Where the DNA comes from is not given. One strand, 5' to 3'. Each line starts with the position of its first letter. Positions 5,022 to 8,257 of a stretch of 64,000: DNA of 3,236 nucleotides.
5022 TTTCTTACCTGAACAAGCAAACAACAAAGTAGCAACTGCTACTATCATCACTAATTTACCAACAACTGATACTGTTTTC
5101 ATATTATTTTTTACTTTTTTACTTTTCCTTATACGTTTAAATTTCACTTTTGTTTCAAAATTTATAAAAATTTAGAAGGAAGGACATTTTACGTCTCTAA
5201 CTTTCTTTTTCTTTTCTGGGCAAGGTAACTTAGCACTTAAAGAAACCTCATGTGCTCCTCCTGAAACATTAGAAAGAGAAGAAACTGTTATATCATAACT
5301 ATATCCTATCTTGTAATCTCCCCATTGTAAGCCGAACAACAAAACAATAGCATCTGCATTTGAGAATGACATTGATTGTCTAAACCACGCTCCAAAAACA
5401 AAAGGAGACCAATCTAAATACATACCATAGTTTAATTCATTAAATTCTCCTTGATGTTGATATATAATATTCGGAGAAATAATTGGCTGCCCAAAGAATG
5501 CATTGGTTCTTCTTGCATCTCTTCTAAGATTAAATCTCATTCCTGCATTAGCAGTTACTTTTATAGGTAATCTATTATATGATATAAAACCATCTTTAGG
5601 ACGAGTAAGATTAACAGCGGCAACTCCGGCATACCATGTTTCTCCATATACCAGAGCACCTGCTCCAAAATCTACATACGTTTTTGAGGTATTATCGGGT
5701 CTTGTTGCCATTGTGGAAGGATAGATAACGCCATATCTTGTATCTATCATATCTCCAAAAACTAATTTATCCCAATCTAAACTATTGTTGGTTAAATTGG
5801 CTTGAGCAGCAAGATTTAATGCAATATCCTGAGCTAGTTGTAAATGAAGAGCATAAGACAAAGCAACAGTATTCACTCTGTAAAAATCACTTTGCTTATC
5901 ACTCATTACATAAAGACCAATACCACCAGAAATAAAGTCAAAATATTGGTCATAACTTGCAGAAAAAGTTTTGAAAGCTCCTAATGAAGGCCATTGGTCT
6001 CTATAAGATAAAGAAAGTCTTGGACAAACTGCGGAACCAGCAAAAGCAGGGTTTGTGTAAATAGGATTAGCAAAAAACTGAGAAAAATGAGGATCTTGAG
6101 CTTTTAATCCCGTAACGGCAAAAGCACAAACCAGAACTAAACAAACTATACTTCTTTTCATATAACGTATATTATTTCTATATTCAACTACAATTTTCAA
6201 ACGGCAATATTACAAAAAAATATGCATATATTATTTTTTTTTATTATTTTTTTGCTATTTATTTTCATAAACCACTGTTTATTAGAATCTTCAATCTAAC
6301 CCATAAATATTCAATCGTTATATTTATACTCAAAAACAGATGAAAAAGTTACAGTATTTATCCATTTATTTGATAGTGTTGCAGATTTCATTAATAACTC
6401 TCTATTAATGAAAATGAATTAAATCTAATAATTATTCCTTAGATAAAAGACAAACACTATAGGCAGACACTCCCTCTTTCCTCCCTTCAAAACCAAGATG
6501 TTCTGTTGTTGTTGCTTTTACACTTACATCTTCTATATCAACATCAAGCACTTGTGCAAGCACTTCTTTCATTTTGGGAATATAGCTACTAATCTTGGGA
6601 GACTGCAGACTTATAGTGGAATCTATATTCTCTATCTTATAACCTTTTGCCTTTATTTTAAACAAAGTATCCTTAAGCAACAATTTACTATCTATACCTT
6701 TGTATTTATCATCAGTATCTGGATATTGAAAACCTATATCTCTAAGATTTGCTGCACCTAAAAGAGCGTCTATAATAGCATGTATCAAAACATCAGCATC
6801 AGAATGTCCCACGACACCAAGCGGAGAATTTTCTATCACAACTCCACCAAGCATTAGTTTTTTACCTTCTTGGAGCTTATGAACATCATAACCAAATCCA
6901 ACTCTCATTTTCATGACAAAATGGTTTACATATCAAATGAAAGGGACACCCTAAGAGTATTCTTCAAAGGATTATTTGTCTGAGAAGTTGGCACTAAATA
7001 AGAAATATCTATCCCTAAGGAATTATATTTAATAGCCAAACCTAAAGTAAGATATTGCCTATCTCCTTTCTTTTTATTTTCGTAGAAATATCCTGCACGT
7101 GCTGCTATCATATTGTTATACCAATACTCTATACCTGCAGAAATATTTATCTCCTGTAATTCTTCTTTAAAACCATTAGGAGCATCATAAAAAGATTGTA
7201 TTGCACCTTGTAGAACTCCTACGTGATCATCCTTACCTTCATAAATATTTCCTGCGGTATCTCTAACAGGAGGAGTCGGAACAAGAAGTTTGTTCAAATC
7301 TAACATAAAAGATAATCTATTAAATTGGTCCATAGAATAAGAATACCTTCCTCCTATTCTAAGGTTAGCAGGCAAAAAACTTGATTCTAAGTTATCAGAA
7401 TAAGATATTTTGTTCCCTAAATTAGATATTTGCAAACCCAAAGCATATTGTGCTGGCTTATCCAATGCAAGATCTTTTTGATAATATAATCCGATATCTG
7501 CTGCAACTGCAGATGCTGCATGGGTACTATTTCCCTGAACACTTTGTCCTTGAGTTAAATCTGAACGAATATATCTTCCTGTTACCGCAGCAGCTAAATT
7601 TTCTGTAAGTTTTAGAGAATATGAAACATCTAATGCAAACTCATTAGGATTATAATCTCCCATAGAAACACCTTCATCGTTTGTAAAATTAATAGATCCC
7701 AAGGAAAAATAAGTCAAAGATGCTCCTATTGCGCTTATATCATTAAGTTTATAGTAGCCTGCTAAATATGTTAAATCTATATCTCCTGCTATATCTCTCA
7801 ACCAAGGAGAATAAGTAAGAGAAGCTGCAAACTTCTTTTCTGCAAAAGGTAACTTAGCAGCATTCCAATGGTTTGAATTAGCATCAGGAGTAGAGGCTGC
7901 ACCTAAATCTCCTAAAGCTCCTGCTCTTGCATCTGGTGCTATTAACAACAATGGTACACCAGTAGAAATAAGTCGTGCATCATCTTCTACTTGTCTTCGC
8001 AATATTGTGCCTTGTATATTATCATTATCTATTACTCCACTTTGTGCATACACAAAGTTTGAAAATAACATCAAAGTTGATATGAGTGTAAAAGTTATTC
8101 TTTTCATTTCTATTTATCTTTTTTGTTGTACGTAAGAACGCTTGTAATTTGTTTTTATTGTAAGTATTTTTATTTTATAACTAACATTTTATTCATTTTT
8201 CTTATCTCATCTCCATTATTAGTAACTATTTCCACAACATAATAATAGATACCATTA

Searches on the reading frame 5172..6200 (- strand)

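Call 35: search_protein_families(library=pfam, proteins=[window:5172-6200:-], max_evalue=0.00001)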
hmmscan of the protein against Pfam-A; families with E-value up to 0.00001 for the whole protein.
window:5172-6200:- (342 aa): 1 family
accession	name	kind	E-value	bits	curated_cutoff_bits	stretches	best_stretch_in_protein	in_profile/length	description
PF11751.14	PorP_SprF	-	2.7e-54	185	22.3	1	33-322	3-272/273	Type IX secretion system membrane protein PorP/SprF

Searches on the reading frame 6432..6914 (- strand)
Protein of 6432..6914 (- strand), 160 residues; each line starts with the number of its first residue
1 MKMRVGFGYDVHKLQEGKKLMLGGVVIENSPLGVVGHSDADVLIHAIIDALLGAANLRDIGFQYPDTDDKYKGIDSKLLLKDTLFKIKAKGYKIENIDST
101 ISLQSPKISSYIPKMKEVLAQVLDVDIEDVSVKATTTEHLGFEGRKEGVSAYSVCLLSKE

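Call 35: search_protein_families(library=pfam, proteins=[window:6432-6914:-], max_evalue=0.00001)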
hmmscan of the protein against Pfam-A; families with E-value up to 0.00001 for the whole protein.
window:6432-6914:- (160 aa): 1 family
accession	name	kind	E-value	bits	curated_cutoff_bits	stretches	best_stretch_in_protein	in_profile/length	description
PF02542.21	YgbB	-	4e-64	216.1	26.7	1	3-157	1-154/155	YgbB family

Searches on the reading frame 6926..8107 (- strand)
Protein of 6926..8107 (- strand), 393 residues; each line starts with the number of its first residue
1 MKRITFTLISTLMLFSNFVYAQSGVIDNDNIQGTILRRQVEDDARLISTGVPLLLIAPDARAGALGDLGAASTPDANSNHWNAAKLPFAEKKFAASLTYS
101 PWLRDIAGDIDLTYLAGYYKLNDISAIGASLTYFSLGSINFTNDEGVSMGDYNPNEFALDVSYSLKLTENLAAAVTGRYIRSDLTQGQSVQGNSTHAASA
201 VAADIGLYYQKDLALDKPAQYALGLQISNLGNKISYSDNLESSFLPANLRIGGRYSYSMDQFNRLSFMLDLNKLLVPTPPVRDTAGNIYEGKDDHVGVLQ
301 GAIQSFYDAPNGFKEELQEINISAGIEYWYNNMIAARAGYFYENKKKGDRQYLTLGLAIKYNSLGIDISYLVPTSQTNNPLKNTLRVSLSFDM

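Call 35: search_protein_families(library=pfam, proteins=[window:6926-8107:-], max_evalue=0.00001)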
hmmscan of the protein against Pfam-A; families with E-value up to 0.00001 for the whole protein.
window:6926-8107:- (393 aa): 1 family
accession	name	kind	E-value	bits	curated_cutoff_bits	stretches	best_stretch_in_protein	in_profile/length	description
PF19572.5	PorV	-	1.5e-64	218.3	27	1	41-280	3-242/243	Type IX secretion system protein PorV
